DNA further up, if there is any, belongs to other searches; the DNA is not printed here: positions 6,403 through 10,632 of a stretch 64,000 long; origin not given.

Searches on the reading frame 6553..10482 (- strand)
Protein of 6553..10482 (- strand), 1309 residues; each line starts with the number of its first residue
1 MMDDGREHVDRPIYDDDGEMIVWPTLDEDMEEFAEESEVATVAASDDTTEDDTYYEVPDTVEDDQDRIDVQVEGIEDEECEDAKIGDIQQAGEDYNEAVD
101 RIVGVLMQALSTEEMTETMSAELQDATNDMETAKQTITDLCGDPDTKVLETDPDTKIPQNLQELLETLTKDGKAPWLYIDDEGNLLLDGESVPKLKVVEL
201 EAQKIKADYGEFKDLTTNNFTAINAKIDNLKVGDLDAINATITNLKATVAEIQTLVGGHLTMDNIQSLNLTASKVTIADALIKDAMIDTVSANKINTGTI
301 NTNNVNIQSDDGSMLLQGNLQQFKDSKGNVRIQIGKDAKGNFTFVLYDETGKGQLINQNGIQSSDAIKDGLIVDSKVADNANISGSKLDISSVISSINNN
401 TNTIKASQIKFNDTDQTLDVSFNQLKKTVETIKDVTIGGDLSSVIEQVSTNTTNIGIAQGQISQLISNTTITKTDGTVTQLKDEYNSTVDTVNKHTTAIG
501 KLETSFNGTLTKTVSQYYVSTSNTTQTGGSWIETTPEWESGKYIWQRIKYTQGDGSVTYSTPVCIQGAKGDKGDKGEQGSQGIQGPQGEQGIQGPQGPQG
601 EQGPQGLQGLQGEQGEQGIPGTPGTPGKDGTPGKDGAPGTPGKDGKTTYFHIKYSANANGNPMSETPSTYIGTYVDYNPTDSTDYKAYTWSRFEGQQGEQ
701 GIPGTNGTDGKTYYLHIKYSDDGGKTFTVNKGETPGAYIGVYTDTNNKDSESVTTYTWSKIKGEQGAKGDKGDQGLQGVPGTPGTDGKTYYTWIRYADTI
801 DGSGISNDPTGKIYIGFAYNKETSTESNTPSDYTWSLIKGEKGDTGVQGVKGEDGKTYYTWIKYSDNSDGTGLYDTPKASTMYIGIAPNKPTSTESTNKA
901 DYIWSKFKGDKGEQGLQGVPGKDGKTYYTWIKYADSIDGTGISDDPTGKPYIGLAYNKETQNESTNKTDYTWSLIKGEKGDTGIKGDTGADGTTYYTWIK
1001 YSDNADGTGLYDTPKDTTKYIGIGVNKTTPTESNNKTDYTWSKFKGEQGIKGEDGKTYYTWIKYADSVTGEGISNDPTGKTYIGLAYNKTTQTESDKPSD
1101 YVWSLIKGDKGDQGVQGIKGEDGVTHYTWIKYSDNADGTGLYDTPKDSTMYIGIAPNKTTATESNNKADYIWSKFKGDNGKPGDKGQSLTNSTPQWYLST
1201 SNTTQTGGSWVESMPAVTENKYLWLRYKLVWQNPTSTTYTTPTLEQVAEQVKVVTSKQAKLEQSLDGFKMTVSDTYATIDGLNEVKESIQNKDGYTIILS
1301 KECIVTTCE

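Call 56: search_protein_families(library=pfam, proteins=[window:6553-10482:-], max_evalue=0.001)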
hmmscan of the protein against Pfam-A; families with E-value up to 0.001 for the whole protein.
window:6553-10482:- (1309 aa): 1 family
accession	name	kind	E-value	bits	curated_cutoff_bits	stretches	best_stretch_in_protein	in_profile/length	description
PF01391.23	Collagen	-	8.1e-22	77.2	27.2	2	567-622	4-59/60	Collagen triple helix repeat (20 copies)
